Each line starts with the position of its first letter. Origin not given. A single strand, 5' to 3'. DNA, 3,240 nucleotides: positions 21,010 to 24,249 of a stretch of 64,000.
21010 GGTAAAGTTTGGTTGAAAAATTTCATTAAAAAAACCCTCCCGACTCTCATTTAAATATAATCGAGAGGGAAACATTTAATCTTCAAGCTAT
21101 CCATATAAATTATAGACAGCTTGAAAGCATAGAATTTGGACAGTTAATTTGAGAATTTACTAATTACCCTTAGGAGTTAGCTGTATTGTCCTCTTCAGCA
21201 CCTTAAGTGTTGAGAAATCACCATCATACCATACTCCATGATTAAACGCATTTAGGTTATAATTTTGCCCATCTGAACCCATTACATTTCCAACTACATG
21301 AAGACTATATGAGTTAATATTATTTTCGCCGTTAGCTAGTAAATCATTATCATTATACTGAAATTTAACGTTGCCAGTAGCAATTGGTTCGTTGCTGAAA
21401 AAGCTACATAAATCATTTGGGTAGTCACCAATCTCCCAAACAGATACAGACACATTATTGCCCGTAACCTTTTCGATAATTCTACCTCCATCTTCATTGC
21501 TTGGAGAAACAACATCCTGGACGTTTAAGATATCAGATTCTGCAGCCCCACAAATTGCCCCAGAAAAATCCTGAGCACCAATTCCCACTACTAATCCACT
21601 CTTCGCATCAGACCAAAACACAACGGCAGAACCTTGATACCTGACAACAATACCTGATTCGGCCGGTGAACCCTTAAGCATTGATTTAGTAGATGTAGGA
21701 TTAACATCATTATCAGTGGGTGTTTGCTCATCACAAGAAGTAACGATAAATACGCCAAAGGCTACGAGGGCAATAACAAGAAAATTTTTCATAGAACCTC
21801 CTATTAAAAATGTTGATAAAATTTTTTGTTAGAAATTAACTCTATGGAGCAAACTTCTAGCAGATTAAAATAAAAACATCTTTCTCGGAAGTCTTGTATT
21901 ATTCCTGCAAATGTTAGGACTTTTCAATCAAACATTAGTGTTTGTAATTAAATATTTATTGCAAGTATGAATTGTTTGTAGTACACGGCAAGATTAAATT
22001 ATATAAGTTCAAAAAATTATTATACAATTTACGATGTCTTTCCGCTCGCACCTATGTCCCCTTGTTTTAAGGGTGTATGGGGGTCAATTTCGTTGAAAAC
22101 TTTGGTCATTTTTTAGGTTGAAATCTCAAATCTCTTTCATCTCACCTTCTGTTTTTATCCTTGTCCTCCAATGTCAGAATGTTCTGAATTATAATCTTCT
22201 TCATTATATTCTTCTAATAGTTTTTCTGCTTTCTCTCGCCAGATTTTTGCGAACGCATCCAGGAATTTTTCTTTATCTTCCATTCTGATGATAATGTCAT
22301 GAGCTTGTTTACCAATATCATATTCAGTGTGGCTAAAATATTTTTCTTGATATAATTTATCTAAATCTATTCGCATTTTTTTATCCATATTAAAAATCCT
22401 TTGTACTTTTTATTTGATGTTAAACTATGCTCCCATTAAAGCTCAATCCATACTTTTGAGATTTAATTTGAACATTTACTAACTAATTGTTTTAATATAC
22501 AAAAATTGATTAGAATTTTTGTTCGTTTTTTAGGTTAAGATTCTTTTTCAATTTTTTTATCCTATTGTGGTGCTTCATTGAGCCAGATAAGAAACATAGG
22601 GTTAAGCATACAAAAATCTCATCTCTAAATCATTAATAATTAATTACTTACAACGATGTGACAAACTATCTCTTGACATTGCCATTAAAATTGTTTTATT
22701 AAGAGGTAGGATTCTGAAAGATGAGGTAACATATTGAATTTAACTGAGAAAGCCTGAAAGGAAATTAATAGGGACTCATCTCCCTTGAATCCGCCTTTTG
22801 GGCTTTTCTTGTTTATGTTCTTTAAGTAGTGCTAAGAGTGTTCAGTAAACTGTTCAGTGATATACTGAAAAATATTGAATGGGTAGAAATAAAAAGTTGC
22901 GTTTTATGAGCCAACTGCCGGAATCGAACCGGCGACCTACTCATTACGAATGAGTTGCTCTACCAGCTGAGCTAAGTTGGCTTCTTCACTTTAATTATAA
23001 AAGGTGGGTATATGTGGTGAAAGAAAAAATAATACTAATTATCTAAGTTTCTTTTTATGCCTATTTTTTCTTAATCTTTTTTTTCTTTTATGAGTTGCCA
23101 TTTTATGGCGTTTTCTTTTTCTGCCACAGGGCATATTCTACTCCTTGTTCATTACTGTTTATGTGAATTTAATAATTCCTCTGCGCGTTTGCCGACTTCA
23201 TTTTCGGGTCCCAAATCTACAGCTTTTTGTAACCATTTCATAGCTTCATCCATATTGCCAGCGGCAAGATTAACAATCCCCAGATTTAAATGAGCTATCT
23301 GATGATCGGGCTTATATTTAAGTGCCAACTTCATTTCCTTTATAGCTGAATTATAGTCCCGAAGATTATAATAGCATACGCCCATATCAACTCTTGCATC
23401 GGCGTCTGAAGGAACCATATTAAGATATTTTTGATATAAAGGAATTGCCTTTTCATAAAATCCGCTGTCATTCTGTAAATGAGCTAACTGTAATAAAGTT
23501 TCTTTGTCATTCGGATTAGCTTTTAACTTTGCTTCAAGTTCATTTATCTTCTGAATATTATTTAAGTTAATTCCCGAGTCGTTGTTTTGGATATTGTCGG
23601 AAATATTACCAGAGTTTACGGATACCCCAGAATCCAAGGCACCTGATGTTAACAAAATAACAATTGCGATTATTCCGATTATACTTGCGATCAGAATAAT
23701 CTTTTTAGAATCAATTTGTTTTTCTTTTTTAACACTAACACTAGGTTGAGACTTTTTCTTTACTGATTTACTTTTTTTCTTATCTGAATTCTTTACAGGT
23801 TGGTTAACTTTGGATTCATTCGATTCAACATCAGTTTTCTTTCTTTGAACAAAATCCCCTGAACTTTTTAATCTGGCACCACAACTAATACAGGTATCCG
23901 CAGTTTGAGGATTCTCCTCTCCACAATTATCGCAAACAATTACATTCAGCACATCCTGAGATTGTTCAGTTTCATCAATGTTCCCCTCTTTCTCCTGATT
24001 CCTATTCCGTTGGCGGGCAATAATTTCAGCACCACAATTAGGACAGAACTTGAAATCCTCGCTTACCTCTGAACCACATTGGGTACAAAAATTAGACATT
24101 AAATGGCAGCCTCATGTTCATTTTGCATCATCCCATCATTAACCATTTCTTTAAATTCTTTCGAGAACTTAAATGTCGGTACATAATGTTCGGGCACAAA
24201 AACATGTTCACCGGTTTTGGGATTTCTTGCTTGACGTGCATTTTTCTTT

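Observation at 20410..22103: Cassette-like array: three unrelated small ORFs, each followed by a copy of a ~95-100-nt hairpin-containing repeat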

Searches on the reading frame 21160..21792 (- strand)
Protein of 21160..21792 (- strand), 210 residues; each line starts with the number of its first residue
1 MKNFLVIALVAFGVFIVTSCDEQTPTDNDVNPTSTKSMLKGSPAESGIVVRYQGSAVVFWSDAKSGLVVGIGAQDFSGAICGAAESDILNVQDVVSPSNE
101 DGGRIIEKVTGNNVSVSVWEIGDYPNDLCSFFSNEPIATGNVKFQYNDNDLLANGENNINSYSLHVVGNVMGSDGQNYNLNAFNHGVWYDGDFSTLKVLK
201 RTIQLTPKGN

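Call 13: search_protein_families(library=pfam, proteins=[window:21160-21792:-], max_evalue=0.01)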
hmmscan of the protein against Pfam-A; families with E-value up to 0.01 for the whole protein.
window:21160-21792:- (210 aa): 0 families

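Call 26: find_homologous_proteins(query=window:21160-21792:-)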
Query window:21160-21792:- (210 aa): 2 proteins with E <= 0.001 among 253 candidates.
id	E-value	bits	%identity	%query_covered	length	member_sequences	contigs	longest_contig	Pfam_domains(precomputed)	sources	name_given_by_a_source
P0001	4.4e-134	462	99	100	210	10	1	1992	-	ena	-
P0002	2.0e-68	248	58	100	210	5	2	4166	-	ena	-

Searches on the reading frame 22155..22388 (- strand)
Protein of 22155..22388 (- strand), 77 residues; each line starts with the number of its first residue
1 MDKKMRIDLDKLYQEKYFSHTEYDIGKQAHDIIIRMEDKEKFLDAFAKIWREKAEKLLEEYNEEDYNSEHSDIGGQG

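Call 13: search_protein_families(library=pfam, proteins=[window:22155-22388:-], max_evalue=0.01)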
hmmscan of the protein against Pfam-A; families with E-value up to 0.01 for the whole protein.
window:22155-22388:- (77 aa): 0 families

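Call 58: find_encoding_contigs(protein=window:22155-22388:-, flank=4000, max_places=10)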
Protein window:22155-22388:- (77 aa): 24 contigs read that carry it; 10 places shown.
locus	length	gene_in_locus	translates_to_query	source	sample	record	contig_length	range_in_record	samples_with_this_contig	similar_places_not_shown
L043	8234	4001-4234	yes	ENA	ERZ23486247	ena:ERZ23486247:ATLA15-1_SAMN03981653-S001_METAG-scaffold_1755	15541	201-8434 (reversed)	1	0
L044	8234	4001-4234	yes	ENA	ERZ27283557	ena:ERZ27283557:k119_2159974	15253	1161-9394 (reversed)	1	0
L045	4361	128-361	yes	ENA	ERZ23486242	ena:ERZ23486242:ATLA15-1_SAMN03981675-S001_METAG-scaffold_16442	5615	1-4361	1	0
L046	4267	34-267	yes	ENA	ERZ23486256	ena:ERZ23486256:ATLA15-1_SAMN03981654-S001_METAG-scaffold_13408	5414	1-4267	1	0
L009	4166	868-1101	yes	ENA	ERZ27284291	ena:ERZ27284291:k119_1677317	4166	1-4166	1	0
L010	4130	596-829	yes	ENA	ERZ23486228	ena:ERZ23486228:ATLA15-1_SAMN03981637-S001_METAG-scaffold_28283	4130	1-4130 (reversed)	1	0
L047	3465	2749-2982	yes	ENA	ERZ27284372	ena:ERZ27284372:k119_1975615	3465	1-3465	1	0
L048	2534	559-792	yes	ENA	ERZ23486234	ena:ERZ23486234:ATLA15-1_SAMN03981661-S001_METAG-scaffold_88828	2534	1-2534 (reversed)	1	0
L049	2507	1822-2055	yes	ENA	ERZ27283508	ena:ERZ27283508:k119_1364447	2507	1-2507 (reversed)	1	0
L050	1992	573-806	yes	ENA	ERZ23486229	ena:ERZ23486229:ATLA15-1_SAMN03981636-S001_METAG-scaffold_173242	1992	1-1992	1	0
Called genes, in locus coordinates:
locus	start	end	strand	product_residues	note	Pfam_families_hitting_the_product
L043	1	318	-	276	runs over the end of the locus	-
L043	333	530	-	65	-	PF00403:HMA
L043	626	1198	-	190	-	-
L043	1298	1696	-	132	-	-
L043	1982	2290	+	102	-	PF00216:Bac_DNA_binding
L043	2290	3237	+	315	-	PF12773:DZR, PF13240:Zn_Ribbon_1, PF13248:Zn_ribbon_3 (faint), PF13240:Zn_Ribbon_1 (weak), PF12895:ANAPC3 (weak), PF14559:TPR_19 (weak), PF13432:TPR_16, PF14559:TPR_19, +13 more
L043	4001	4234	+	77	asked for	-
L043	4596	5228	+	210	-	-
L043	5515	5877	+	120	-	-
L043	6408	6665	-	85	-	-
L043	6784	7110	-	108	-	PF07661:MORN_2 (faint)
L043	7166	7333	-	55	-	-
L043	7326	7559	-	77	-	-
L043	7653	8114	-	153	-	PF17032:Zn_ribbon_15 (faint), PF12773:DZR, PF13248:Zn_ribbon_3 (faint), PF13240:Zn_Ribbon_1 (weak)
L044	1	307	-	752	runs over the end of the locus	PF00403:HMA, PF00122:E1-E2_ATPase, PF00702:Hydrolase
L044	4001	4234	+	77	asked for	-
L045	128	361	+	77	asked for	-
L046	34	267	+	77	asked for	-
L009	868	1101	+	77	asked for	-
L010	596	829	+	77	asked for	-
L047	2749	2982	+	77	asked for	-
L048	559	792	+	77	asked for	-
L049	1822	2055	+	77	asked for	-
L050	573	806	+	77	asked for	-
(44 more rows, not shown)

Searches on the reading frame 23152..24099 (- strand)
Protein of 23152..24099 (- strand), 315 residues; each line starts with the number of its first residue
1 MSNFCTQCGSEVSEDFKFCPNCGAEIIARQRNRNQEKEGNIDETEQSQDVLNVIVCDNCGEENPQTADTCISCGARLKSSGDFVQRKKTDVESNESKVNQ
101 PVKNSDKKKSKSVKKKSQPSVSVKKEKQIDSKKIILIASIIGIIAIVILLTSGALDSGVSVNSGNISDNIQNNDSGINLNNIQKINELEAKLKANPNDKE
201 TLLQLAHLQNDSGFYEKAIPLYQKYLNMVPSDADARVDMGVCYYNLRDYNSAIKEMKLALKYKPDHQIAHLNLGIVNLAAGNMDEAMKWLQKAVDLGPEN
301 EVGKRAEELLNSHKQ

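Call 13: search_protein_families(library=pfam, proteins=[window:23152-24099:-], max_evalue=0.01)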
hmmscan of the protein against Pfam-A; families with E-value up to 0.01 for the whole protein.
window:23152-24099:- (315 aa): 28 families (the best 25 are shown)
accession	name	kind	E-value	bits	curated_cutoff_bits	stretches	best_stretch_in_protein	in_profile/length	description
PF13240.11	Zn_Ribbon_1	-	3.1e-15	55.8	25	2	4-25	1-22/23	zinc-ribbon domain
PF13432.12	TPR_16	-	4.8e-15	56.1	32.7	2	243-300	7-64/65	Tetratricopeptide repeat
PF14559.12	TPR_19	-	1.1e-14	54.9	25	2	248-300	6-58/68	Tetratricopeptide repeat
PF07719.23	TPR_2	-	1.1e-13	50.6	27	2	234-266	2-34/34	Tetratricopeptide repeat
PF13181.12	TPR_8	-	6.8e-12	45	25.7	1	233-266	1-34/34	Tetratricopeptide repeat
PF00515.34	TPR_1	-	2.7e-11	43.2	27.8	1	269-300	3-34/34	Tetratricopeptide repeat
PF13414.12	TPR_11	-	3.8e-11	42.9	26.8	0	243-280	4-41/42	TPR repeat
PF13424.12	TPR_12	-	3.7e-10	40.3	30.1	1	233-296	3-74/77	Tetratricopeptide repeat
PF12773.13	DZR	-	5.5e-10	39.7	27.3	2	5-74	1-45/45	Double zinc ribbon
PF13371.12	TPR_9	-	1.1e-09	38.6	35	2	215-270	11-66/73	Tetratricopeptide repeat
PF12895.13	ANAPC3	-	2.2e-09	37.9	27.2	2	213-292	3-81/82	Anaphase-promoting complex, cyclosome, subunit 3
PF13428.12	TPR_14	-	3.4e-09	36.9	23.5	0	200-239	2-41/44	Tetratricopeptide repeat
PF13431.12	TPR_17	-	1.3e-08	34.9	24.4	0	221-253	1-33/34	Tetratricopeptide repeat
PF14561.12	TPR_20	-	2e-08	34.9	25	1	183-219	6-42/90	Tetratricopeptide repeat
PF24463.1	DUF7577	-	1.2e-07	31.7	28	2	5-25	5-25/27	Domain of unknown function (DUF7577)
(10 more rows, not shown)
